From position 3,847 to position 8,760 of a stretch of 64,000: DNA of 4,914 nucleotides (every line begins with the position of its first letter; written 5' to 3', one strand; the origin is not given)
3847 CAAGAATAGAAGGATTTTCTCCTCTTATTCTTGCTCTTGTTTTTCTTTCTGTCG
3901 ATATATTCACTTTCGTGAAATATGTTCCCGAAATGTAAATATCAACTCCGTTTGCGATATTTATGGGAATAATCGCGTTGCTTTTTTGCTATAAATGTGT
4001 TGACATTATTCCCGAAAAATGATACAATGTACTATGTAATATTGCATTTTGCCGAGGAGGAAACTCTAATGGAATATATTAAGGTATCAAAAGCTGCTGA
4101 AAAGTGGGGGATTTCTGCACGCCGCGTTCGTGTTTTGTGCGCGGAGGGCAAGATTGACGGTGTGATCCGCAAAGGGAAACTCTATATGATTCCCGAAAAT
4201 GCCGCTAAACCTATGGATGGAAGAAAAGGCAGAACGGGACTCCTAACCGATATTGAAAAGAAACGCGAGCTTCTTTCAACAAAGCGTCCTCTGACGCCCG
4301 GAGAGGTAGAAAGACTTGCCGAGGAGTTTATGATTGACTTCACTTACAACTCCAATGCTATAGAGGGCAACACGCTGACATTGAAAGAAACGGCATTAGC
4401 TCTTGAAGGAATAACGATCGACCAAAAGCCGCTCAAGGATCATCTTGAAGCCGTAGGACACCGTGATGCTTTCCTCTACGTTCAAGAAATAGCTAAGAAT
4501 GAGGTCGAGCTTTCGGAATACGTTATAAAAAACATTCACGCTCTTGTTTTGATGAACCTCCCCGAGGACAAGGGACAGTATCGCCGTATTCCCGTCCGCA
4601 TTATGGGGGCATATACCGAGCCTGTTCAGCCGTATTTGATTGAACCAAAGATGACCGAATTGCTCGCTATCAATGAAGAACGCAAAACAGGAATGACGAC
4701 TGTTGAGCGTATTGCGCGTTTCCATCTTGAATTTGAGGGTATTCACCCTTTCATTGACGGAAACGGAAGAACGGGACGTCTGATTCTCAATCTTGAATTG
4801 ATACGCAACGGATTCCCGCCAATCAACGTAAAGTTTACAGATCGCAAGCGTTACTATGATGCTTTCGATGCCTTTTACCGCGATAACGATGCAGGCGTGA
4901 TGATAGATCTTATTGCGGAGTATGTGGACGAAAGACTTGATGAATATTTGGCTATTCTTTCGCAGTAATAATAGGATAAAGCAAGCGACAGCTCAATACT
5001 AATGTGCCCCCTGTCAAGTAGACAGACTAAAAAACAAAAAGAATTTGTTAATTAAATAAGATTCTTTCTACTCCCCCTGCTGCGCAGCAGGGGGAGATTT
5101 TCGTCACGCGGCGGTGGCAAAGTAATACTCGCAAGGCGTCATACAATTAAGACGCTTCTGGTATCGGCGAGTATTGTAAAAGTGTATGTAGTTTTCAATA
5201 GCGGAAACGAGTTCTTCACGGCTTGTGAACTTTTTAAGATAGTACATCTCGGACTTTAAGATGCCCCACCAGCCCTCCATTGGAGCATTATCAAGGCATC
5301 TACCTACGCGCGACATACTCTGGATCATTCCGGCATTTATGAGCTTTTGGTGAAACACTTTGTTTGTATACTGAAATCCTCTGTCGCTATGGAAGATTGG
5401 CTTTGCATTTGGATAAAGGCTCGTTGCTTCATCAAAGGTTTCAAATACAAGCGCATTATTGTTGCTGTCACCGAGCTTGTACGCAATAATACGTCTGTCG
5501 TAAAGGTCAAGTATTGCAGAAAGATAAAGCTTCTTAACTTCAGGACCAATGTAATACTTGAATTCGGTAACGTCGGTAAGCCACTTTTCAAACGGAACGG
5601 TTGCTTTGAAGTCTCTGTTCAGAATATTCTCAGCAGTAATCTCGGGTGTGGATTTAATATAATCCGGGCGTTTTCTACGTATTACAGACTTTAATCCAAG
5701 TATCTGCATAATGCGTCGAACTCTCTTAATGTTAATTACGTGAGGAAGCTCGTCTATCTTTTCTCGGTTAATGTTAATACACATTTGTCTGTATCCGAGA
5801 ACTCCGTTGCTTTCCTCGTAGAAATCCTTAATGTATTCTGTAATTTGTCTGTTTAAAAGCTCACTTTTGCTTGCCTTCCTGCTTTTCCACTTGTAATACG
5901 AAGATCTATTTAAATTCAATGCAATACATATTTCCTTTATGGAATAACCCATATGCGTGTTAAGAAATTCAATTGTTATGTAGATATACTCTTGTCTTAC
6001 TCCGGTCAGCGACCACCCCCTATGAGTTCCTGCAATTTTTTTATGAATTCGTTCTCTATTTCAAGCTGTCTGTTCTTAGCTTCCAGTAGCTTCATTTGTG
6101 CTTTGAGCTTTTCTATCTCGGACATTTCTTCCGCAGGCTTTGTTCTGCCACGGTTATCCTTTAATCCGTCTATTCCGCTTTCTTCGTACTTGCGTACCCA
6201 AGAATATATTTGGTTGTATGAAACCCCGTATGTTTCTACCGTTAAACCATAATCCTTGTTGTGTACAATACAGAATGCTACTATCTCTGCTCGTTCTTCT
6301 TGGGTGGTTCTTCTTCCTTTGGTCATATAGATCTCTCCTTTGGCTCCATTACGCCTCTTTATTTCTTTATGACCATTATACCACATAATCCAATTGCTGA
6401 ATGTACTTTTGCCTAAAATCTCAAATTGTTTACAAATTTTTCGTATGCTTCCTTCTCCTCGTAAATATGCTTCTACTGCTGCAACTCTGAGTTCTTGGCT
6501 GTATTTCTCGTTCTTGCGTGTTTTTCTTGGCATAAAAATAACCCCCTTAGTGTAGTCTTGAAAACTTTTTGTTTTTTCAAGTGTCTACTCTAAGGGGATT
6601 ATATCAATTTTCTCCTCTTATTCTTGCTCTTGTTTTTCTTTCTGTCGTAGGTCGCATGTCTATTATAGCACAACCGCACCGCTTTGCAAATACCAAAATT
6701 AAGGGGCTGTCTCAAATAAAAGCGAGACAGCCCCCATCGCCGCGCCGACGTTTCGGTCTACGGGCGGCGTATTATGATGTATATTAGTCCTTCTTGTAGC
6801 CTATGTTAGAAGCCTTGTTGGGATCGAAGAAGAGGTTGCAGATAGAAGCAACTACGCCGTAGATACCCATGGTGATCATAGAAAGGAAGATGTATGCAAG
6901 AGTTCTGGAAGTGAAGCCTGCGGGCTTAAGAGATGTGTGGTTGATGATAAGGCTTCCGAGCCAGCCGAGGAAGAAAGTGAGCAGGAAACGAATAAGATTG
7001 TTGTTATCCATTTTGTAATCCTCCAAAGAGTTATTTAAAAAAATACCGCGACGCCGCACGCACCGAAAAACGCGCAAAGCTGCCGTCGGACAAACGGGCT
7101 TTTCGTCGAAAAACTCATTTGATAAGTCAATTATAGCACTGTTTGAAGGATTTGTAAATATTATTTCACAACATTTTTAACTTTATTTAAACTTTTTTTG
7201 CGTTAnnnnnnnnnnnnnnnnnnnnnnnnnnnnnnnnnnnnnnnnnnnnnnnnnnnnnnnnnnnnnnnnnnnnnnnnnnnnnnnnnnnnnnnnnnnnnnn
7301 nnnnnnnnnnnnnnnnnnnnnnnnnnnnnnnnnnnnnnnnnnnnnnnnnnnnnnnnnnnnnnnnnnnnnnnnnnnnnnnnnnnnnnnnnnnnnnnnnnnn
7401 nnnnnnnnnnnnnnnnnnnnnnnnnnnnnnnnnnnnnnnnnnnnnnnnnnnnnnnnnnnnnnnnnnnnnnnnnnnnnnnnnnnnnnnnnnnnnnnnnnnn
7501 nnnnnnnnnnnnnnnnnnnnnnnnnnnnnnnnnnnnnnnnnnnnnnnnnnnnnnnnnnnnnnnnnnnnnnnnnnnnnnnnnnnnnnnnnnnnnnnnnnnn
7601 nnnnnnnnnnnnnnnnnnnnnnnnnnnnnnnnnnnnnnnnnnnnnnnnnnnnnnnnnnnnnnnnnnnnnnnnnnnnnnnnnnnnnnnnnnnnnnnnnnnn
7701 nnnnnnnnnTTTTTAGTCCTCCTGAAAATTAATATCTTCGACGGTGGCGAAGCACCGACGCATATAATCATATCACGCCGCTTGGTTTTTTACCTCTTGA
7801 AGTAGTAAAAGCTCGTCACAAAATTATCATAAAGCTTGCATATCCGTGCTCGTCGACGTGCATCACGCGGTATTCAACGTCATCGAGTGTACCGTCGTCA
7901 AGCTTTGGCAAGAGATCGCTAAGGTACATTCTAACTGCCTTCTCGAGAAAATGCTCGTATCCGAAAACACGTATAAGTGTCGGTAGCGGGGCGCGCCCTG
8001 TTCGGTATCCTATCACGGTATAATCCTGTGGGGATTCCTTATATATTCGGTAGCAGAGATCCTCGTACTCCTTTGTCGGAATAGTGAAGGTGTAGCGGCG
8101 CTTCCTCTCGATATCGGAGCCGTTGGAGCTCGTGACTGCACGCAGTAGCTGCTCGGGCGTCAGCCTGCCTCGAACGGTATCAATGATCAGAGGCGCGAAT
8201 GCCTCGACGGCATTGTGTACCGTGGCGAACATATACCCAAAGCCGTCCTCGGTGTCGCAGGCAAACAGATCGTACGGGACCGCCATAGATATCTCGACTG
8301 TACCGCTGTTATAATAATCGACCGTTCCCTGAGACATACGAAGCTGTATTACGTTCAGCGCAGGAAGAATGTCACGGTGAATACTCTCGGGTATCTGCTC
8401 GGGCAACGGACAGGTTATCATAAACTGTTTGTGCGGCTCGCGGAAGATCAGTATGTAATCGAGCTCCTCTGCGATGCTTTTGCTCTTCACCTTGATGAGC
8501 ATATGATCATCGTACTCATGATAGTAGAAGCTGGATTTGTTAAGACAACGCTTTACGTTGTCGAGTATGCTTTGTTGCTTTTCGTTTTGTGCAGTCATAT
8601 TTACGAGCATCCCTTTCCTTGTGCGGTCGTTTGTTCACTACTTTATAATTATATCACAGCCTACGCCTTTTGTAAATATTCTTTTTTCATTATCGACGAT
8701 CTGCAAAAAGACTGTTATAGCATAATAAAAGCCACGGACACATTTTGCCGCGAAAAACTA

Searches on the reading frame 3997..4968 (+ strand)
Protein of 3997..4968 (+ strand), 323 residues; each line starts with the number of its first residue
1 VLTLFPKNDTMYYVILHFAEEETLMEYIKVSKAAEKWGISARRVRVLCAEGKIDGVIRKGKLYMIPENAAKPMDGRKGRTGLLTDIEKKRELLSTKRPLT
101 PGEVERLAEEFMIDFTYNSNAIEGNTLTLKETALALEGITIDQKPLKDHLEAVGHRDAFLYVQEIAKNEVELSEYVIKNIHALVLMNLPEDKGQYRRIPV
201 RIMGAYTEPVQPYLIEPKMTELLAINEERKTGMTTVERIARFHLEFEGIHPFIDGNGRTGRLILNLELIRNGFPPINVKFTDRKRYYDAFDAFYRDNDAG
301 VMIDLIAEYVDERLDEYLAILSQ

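Call 88: search_protein_families(library=pfam, proteins=[window:3997-4968:+], max_evalue=0.001)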
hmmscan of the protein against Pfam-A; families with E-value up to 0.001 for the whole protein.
window:3997-4968:+ (323 aa): 2 families
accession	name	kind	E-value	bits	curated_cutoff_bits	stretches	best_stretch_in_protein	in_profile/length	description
PF02661.23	Fic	-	2.4e-18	67.2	24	1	172-267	2-92/93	Fic/DOC family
PF12728.13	HTH_17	-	0.00025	21.7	27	1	28-67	2-40/51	Helix-turn-helix domain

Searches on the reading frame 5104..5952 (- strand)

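Call 88: search_protein_families(library=pfam, proteins=[window:5104-5952:-], max_evalue=0.001)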
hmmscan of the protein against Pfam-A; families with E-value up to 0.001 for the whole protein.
window:5104-5952:- (282 aa): 6 families
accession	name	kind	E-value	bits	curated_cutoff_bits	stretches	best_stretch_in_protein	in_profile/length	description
PF00665.32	rve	-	2.7e-18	66.5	32.6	1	120-219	4-102/102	Integrase core domain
PF13333.12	rve_2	-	2e-15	57.1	22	1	226-276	1-51/56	Integrase core domain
PF13276.12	HTH_21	-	5e-13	49.5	28.1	1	35-95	4-60/60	HTH-like domain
PF13683.12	rve_3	-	9.4e-09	35.3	26.5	1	210-273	4-67/67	Integrase core domain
PF13022.12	HTH_Tnp_1_2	-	9.7e-05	22.9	27.9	1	4-52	28-75/122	Helix-turn-helix of insertion element transposase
PF13384.12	HTH_23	-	0.00061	20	24.6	0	2-25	17-40/50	Homeodomain-like domain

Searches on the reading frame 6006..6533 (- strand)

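Call 88: search_protein_families(library=pfam, proteins=[window:6006-6533:-], max_evalue=0.001)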
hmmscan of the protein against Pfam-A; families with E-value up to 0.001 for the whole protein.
window:6006-6533:- (175 aa): 5 families
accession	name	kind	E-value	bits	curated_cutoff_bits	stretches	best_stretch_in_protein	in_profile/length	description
PF13518.12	HTH_28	-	6e-21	74.7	25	2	80-130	1-50/52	Helix-turn-helix domain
PF01527.26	HTH_Tnp_1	-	2.3e-12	47.4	24.1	2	72-147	3-74/75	Transposase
PF13551.12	HTH_29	-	9.4e-11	42.1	28.1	1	101-134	21-54/64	Winged helix-turn helix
PF13384.12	HTH_23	-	8.1e-09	35.5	24.6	1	100-125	25-50/50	Homeodomain-like domain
PF13565.12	HTH_32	-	7e-08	33.3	33.7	1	109-144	2-41/73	Homeodomain-like domain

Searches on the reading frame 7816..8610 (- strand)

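Call 88: search_protein_families(library=pfam, proteins=[window:7816-8610:-], max_evalue=0.001)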
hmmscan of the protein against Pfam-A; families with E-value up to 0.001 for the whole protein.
window:7816-8610:- (264 aa): 1 family
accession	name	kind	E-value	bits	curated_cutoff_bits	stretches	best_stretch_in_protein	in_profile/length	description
PF05697.18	Trigger_N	-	1e-05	26.3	22.2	1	169-236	11-77/144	Bacterial trigger factor protein (TF)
